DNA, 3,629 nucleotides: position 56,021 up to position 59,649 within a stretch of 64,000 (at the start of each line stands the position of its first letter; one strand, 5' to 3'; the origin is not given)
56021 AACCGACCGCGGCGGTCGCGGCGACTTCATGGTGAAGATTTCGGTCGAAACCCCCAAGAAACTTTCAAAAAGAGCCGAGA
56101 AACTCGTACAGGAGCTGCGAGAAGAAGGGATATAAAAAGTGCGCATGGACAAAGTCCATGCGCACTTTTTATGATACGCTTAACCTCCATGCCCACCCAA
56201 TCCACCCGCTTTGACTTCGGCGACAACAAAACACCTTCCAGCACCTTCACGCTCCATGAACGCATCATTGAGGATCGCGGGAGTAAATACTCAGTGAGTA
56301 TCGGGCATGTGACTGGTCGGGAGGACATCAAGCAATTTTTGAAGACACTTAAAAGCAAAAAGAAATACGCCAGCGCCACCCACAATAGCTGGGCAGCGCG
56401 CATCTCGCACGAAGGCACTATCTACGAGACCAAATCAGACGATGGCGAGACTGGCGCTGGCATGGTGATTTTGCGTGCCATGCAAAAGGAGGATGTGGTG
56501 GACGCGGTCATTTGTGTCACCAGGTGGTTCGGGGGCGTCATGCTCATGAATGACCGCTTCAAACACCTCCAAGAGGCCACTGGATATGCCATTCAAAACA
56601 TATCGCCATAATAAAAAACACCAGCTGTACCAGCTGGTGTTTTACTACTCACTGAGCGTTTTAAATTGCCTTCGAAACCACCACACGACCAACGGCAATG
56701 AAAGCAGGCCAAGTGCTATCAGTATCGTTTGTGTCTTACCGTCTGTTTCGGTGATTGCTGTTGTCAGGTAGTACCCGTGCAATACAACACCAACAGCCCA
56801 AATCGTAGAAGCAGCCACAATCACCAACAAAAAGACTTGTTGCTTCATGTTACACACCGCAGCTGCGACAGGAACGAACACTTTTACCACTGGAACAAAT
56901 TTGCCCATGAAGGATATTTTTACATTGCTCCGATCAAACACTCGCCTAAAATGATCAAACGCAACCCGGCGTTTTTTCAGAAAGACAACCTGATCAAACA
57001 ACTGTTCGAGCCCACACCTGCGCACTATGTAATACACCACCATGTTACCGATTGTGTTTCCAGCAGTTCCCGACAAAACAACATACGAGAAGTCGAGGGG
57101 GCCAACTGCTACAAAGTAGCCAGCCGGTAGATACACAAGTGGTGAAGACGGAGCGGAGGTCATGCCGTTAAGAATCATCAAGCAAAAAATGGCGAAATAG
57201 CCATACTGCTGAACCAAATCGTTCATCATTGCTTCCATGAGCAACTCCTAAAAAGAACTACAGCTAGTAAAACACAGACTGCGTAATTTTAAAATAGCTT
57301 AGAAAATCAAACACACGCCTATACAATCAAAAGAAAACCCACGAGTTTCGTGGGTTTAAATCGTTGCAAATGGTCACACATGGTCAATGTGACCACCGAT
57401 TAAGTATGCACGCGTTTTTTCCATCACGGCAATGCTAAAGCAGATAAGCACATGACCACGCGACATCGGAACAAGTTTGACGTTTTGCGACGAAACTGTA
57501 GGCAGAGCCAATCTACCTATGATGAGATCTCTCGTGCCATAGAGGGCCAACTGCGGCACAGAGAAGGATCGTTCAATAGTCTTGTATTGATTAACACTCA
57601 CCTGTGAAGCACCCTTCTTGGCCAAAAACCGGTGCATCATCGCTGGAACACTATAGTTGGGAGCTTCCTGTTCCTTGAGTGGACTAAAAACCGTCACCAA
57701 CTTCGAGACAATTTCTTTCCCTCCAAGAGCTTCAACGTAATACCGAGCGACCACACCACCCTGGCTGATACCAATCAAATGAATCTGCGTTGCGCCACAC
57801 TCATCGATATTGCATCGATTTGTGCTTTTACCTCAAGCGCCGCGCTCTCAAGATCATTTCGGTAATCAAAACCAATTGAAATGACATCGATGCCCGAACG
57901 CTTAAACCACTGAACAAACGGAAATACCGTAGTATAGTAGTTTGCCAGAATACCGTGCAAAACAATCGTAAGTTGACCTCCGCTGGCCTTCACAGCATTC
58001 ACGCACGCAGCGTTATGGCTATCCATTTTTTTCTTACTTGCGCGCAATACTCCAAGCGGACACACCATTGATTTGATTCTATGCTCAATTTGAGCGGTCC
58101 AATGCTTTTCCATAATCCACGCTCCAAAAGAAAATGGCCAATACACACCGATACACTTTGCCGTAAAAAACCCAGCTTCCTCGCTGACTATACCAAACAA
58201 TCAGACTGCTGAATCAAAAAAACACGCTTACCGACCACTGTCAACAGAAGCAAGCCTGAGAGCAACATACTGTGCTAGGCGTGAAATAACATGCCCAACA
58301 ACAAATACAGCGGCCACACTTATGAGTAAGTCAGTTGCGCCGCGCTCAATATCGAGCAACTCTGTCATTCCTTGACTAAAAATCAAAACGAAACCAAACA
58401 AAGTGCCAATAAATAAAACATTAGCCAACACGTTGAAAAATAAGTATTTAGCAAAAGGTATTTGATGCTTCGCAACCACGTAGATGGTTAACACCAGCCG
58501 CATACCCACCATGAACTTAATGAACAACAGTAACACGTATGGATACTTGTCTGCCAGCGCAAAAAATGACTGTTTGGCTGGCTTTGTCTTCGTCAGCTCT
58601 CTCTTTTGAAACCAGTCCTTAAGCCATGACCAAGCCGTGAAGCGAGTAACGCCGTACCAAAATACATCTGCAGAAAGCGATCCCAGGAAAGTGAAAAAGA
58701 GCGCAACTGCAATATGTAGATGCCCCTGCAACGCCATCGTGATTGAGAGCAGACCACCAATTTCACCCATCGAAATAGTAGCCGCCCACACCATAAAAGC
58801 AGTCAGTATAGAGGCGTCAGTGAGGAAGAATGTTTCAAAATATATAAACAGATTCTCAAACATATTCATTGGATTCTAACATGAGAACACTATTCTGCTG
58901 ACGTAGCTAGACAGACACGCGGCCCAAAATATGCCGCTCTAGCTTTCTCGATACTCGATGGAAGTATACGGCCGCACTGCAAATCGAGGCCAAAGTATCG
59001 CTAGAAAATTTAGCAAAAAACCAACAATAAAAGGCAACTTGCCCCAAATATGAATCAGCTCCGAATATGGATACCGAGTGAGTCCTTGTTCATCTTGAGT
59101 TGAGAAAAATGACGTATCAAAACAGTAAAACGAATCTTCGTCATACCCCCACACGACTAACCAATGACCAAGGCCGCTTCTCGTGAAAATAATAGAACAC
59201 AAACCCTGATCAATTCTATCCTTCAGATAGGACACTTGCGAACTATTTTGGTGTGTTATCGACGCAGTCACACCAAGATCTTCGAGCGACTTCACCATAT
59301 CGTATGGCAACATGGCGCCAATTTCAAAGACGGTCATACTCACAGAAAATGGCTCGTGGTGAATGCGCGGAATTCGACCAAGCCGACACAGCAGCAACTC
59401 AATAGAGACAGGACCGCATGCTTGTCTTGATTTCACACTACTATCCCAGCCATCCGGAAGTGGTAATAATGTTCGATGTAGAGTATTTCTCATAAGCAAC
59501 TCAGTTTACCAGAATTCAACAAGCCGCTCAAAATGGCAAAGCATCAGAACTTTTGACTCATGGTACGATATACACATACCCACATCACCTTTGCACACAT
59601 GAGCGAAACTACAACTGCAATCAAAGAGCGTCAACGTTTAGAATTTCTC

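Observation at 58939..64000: Candidate undescribed small-molecule / modification locus: C39-like Cys peptidase, Zn-ribbon PP-loop ATPase, AdoMetDC-like decarboxylase, PurD-like ATP-grasp ligase, DMT exporter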

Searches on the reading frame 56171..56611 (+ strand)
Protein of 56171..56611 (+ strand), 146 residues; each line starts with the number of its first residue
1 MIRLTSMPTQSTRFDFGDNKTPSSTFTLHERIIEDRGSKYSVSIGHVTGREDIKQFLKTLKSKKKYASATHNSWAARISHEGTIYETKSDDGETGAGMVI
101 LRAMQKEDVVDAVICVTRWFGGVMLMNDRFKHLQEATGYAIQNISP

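Call 8: search_protein_families(library=ncbifam, proteins=[window:56171-56611:+], max_evalue=0.1)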
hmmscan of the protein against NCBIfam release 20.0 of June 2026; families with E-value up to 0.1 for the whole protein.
window:56171-56611:+ (146 aa): 3 families
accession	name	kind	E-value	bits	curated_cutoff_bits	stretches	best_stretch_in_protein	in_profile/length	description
TIGR00257.1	IMPACT_YIGZ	hypoth_equivalog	1.1e-17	64.2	167.95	1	35-125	18-109/205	YigZ family protein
NF008600.0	PRK11568.1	equivalog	4.6e-06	26.3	298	1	22-126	7-109/204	IMPACT family protein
NF041593.1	histid_kinase_PdhS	equivalog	0.008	14.1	2000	1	83-127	590-634/1041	cell-division control histidine kinase PdhS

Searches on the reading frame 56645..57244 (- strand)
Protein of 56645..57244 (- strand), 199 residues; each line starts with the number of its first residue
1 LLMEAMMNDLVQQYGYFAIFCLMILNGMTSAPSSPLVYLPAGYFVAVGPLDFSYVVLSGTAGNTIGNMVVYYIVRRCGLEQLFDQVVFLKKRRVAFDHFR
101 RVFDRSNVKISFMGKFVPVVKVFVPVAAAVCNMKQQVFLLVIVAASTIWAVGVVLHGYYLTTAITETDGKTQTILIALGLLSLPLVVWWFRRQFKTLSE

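Call 8: search_protein_families(library=ncbifam, proteins=[window:56645-57244:-], max_evalue=0.1)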
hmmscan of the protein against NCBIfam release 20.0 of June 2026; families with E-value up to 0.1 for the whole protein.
window:56645-57244:- (199 aa): 5 families
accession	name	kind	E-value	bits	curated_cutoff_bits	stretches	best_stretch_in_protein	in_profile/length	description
NF052605.1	UndecprPTUptAStph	equivalog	4.1e-15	56.3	300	1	3-164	1-166/197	undecaprenyl phosphate transporter UptA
NF052604.1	UndecprPTUtpABac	equivalog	2.1e-14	54.1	250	1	9-187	10-184/198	undecaprenyl phosphate transporter UptA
NF008102.0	PRK10847.1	equivalog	1e-08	35.2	236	1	6-188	17-206/219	DedA family protein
NF006752.0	PRK09272.1-5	equivalog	0.015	15.6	162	1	116-160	67-109/110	hypothetical protein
NF006357.0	PRK08578.2-1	equivalog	0.039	13.7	304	1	110-162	224-276/282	preprotein translocase subunit SecF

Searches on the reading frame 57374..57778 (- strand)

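Call 25: search_protein_families(library=pfam, proteins=[window:57374-57778:-], max_evalue=0.05)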
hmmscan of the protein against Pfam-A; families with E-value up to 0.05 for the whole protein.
window:57374-57778:- (134 aa): 2 families
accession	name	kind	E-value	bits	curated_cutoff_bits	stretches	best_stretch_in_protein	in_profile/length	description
PF02089.21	Palm_thioest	-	2.3e-06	27.9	26.8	1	1-50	77-132/254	Palmitoyl protein thioesterase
PF00561.26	Abhydrolase_1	-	0.0029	17.7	25.8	1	1-56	73-132/245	alpha/beta hydrolase fold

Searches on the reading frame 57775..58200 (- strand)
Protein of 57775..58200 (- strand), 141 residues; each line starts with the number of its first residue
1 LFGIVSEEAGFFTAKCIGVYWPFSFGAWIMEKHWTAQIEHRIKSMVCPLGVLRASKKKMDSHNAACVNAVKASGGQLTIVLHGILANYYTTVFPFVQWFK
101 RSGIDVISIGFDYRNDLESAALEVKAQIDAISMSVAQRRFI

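Call 8: search_protein_families(library=ncbifam, proteins=[window:57775-58200:-], max_evalue=0.1)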
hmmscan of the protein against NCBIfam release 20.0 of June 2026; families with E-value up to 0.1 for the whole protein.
window:57775-58200:- (141 aa): 1 family
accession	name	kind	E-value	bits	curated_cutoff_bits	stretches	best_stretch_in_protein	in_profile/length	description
NF009293.0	PRK12651.1-4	equivalog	0.086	12.8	195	0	37-93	92-148/173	Na+/H+ antiporter subunit E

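Call 25: search_protein_families(library=pfam, proteins=[window:57775-58200:-], max_evalue=0.05)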
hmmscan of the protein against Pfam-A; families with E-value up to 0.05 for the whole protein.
window:57775-58200:- (141 aa): 0 families

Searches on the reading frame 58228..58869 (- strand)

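Call 8: search_protein_families(library=ncbifam, proteins=[window:58228-58869:-], max_evalue=0.1)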
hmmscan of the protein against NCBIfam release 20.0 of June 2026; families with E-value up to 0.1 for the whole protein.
window:58228-58869:- (213 aa): 0 families

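Call 25: search_protein_families(library=pfam, proteins=[window:58228-58869:-], max_evalue=0.05)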
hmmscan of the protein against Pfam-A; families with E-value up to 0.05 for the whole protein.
window:58228-58869:- (213 aa): 1 family
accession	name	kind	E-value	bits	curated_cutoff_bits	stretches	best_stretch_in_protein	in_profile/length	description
PF09335.16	VTT_dom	-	0.00042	21.2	33.9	1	44-157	6-117/123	VTT domain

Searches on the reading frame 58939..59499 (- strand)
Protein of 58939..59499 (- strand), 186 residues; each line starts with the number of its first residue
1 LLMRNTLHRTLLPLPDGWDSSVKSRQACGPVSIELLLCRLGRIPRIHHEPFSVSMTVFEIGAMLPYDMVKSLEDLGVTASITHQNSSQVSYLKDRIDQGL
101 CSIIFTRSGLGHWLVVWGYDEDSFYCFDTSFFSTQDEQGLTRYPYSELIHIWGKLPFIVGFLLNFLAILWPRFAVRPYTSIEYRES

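Call 3: search_protein_families(library=pfam, proteins=[window:58939-59499:-], max_evalue=0.1)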
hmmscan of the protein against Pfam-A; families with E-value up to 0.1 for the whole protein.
window:58939-59499:- (186 aa): 1 family
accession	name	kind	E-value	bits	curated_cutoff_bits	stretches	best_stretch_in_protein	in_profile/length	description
PF13529.12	Peptidase_C39_2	-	0.016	16.2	24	1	65-129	67-142/143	Peptidase_C39 like family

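Call 8: search_protein_families(library=ncbifam, proteins=[window:58939-59499:-], max_evalue=0.1)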
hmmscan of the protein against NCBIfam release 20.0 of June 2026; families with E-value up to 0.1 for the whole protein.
window:58939-59499:- (186 aa): 0 families

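Call 9: search_protein_families(library=phrogs, proteins=[window:58939-59499:-], max_evalue=0.01)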
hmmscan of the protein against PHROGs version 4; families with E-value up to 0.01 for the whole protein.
window:58939-59499:- (186 aa): 0 families

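Call 109: search_solved_structures(query=window:58939-59499:-, max_evalue=10, show_alignments=2)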
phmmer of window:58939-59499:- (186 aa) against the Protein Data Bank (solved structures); distinct sequences matched with E-value up to 10: 5.
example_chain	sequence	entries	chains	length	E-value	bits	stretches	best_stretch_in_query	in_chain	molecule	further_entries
2hig_A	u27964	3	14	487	0.17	14.8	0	29-77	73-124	6-phospho-1-fructokinase | 6-phospho-1-fructokinase (ATP-dependent phosphofructokinase) | ATP-dependent 6-phosphofructokinase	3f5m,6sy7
6qu3_A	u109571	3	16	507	0.18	14.6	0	29-77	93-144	ATP-dependent 6-phosphofructokinase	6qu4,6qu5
1oi0_A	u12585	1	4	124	0.98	12.3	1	104-129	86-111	HYPOTHETICAL PROTEIN AF2198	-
1r5x_A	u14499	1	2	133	1.1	12.1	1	104-129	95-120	AfJAMM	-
6paj_A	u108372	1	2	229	1.8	11.4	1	36-107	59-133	Sensor protein SrrB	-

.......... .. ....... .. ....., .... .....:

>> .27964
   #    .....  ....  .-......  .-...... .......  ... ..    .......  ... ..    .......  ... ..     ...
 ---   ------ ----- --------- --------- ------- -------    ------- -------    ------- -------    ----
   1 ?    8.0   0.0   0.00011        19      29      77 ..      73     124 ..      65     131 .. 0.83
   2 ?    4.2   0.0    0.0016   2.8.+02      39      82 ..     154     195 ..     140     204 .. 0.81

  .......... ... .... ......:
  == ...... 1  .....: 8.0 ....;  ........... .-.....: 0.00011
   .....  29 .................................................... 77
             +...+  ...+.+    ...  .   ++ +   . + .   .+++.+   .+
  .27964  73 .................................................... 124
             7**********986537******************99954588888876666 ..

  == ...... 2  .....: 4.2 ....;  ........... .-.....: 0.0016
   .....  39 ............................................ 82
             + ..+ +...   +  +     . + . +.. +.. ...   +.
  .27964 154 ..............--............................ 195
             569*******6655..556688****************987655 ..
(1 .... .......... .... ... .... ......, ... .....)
